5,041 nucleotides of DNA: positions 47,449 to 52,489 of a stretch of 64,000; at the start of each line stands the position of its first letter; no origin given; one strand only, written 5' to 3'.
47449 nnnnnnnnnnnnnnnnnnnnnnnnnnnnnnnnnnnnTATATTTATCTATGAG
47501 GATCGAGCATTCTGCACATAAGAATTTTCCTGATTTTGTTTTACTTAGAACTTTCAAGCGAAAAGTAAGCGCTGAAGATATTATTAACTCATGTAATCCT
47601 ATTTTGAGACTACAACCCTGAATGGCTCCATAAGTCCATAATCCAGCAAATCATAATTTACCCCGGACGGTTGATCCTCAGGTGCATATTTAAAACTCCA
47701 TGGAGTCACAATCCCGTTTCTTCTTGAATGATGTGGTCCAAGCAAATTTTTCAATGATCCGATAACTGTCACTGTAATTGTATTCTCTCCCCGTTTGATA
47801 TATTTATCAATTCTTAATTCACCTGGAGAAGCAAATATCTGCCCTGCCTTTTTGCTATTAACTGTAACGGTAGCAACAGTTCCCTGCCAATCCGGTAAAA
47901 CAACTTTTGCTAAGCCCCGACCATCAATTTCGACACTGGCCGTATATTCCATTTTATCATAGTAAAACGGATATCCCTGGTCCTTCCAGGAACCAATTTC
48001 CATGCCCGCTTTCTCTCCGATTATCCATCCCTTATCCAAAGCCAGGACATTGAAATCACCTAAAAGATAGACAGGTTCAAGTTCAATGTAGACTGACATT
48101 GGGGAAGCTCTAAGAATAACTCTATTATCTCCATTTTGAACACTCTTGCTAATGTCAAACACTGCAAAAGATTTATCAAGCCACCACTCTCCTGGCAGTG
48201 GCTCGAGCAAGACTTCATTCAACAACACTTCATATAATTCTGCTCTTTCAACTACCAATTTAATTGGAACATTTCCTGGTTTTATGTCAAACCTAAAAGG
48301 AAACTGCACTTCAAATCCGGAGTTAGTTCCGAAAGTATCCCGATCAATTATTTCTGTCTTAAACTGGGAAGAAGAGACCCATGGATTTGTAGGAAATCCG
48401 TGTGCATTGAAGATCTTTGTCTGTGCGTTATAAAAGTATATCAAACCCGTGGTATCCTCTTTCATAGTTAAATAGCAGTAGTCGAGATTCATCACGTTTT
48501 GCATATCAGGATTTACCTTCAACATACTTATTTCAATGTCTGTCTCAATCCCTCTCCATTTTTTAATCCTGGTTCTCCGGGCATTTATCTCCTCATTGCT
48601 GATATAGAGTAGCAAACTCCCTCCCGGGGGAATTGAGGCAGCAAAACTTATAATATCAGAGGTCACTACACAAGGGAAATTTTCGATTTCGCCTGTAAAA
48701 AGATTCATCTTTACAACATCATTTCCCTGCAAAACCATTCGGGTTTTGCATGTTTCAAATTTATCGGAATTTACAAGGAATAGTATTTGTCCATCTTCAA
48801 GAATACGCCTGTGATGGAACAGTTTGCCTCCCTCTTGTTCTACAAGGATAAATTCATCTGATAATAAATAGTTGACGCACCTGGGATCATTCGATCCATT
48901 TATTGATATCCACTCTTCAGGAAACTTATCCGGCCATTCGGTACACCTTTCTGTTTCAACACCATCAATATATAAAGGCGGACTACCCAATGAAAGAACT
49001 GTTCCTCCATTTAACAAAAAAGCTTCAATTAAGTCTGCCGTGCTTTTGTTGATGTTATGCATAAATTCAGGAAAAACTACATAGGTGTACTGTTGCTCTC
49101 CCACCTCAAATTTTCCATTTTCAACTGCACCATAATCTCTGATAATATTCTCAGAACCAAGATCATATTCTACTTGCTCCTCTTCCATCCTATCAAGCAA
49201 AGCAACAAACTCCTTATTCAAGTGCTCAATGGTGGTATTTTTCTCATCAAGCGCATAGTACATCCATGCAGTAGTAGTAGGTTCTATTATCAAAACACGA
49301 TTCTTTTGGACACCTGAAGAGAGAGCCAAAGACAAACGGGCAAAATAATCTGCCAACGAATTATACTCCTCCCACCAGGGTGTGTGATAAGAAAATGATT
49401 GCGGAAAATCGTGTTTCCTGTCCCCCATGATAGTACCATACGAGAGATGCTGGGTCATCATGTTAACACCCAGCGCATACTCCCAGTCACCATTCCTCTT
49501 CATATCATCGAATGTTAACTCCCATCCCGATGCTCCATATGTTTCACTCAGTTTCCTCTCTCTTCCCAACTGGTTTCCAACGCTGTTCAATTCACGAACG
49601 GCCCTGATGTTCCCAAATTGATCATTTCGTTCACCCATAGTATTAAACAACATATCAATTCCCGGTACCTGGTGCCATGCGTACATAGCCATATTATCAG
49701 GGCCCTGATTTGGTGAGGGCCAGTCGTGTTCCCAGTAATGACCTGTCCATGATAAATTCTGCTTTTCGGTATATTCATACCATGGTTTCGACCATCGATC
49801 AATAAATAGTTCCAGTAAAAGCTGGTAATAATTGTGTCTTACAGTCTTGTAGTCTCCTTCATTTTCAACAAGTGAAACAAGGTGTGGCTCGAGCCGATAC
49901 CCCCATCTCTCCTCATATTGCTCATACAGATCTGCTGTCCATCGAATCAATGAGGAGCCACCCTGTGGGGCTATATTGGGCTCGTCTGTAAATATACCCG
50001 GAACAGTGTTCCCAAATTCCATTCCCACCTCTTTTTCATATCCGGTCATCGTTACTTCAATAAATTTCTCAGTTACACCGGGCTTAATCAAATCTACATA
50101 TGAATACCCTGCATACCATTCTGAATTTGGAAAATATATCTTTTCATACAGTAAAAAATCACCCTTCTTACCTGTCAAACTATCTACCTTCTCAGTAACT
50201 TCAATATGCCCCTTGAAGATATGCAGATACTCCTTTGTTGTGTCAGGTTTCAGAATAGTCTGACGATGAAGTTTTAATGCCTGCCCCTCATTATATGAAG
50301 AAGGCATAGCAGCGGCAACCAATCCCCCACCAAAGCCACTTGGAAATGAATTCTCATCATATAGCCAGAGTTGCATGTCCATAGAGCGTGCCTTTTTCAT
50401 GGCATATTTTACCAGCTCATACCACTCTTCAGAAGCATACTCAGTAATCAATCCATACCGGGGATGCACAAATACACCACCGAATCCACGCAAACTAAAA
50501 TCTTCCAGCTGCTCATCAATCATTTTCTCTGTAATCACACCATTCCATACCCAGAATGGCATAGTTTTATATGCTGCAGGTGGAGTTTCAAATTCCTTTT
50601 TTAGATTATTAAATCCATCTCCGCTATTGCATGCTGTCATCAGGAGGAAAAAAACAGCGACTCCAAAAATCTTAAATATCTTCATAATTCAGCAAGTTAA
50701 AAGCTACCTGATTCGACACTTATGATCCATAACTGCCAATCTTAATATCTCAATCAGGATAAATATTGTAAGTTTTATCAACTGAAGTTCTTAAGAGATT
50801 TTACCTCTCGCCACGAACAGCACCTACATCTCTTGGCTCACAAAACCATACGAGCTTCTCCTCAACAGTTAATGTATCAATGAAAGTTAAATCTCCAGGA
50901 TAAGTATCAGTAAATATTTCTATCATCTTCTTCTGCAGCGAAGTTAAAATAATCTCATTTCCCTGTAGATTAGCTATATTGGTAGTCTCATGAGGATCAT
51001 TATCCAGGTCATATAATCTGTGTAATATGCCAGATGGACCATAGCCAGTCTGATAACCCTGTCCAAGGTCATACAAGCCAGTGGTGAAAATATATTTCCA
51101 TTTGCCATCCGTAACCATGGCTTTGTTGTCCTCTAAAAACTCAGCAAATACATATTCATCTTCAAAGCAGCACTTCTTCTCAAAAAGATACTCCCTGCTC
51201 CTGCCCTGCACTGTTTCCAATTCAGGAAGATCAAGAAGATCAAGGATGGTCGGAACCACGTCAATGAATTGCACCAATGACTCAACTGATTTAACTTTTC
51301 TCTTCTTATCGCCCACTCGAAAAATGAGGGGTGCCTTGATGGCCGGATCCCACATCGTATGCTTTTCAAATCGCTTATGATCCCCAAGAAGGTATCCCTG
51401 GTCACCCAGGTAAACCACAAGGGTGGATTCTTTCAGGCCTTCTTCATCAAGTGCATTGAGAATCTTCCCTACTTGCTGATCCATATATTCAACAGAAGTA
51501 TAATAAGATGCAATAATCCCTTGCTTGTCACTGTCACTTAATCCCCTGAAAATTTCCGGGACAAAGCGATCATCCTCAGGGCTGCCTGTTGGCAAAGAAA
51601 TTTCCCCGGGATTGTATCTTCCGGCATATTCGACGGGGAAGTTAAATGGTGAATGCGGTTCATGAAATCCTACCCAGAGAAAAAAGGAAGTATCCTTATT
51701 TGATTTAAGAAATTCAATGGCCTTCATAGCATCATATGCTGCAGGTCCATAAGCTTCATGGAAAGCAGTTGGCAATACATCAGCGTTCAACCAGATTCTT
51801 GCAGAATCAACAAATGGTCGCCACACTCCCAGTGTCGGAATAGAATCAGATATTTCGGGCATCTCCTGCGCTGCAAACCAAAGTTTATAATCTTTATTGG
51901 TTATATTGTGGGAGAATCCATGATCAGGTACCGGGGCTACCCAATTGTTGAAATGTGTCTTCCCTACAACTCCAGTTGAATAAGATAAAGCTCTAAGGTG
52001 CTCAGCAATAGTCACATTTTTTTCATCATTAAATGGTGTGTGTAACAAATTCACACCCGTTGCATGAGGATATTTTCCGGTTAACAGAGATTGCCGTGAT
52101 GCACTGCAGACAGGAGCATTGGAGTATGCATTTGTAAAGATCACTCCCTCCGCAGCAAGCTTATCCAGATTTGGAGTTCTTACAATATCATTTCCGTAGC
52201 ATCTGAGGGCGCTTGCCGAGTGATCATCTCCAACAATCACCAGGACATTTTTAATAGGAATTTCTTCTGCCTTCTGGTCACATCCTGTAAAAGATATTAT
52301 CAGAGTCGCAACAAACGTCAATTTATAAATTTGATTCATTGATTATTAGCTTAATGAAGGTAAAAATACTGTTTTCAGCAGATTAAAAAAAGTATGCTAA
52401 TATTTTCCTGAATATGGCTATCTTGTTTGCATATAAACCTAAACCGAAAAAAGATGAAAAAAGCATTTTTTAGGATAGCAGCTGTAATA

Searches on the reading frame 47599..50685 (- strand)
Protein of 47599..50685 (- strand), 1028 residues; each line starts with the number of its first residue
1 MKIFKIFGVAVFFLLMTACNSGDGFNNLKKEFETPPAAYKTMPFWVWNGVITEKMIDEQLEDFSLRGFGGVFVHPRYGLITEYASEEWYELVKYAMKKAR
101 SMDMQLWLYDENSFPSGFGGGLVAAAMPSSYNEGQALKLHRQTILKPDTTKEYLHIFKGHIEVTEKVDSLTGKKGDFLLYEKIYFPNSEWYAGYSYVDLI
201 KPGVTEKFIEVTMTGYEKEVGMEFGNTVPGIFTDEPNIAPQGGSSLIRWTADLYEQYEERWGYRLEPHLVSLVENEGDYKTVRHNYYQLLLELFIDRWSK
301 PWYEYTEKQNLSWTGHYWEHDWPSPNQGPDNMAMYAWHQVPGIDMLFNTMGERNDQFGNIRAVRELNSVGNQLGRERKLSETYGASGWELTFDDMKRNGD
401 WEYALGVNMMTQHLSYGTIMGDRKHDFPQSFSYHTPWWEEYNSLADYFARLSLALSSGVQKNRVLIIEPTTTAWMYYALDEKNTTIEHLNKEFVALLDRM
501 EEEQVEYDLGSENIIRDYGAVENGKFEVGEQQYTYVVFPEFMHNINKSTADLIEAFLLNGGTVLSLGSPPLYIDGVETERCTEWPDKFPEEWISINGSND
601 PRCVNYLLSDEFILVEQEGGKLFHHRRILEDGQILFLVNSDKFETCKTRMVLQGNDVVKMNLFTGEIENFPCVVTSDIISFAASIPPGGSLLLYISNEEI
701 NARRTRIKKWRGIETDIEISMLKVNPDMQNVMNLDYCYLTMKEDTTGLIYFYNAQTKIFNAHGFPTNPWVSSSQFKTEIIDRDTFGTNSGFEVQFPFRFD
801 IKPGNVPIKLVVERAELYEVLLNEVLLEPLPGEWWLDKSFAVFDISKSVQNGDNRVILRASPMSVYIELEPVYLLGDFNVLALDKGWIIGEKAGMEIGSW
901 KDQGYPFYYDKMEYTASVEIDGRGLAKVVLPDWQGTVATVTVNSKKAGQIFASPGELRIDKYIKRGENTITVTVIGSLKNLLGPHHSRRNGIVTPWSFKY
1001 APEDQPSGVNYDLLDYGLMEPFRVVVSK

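Call 3: search_protein_families(library=pfam, proteins=[window:47599-50685:-])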
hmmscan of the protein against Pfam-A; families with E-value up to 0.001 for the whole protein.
window:47599-50685:- (1028 aa): 1 family
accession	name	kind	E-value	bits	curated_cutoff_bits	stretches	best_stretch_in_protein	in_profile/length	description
PF17132.9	Glyco_hydro_106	-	1.3e-18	67.4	29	1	197-570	268-627/743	alpha-L-rhamnosidase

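Call 4: search_protein_families(library=ncbifam, proteins=[window:47599-50685:-])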
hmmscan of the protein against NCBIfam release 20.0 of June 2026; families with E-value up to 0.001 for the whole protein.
window:47599-50685:- (1028 aa): 2 families
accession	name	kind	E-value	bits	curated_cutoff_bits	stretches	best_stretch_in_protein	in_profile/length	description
NF049897.1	AlphaRhamBT4145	equivalog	2e-18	65.8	1300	1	249-577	241-581/897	alpha-L-rhamnosidase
NF045579.1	rhamnoside_JR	domain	2.9e-05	24.2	50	1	936-980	70-114/123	glycosylhydrolase-like jelly roll fold domain-containing protein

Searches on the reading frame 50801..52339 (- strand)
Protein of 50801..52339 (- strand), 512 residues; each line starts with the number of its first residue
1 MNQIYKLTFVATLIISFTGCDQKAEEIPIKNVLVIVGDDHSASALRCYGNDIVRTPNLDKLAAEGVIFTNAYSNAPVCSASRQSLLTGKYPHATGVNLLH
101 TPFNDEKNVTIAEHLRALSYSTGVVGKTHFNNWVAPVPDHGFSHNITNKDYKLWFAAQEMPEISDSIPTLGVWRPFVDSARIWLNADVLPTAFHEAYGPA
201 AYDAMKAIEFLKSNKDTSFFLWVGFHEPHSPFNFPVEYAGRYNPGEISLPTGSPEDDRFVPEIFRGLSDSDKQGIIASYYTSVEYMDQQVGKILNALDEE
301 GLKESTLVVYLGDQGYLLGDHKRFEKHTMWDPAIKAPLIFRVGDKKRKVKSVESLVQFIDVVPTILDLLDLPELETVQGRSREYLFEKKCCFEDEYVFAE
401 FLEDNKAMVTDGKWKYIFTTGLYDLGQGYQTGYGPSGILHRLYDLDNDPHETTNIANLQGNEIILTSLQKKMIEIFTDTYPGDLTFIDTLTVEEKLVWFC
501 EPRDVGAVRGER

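Call 3: search_protein_families(library=pfam, proteins=[window:50801-52339:-])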
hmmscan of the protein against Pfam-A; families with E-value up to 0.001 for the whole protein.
window:50801-52339:- (512 aa): 3 families
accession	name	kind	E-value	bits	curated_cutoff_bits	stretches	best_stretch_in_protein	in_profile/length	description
PF00884.28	Sulfatase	-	9.9e-57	193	25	1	30-370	1-300/301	Sulfatase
PF16347.10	SGSH_C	-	2.4e-15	57.5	29.3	1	319-475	1-151/154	N-sulphoglucosamine sulphohydrolase, C-terminal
PF01663.27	Phosphodiest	-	1.3e-08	35.2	23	0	43-96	12-62/342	Type I phosphodiesterase / nucleotide pyrophosphatase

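Call 4: search_protein_families(library=ncbifam, proteins=[window:50801-52339:-])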
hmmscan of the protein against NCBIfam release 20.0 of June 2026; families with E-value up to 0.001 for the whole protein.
window:50801-52339:- (512 aa): 7 families
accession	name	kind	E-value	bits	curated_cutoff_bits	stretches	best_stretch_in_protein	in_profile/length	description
NF010322.0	PRK13759.1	equivalog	7.6e-66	222.6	481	1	31-476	8-457/486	arylsulfatase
TIGR03417.1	chol_sulfatase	equivalog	5.9e-49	167.3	433.45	1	30-472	3-436/500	choline-sulfatase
NF052527.1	Mn_arylsulf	exception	3.8e-42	144.8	850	1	30-478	2-454/479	manganese-dependent arylsulfatase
NF045661.1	HdlasePehA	equivalog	1.4e-41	142.7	900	2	30-251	3-234/506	phosphoric/sulfuric ester hydrolase PehA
NF007160.0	PRK09598.1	equivalog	2.2e-05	23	561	0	267-322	394-447/523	phosphoethanolamine--lipid A transferase EptA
NF053595.1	LptchSynLtaSGpos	equivalog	3.1e-05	22.8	970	1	275-370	426-527/626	lipoteichoic acid synthase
NF051873.1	AlkPhosPhoY32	equivalog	0.00027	19.5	1000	1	29-97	20-88/539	alkaline phosphatase PhoY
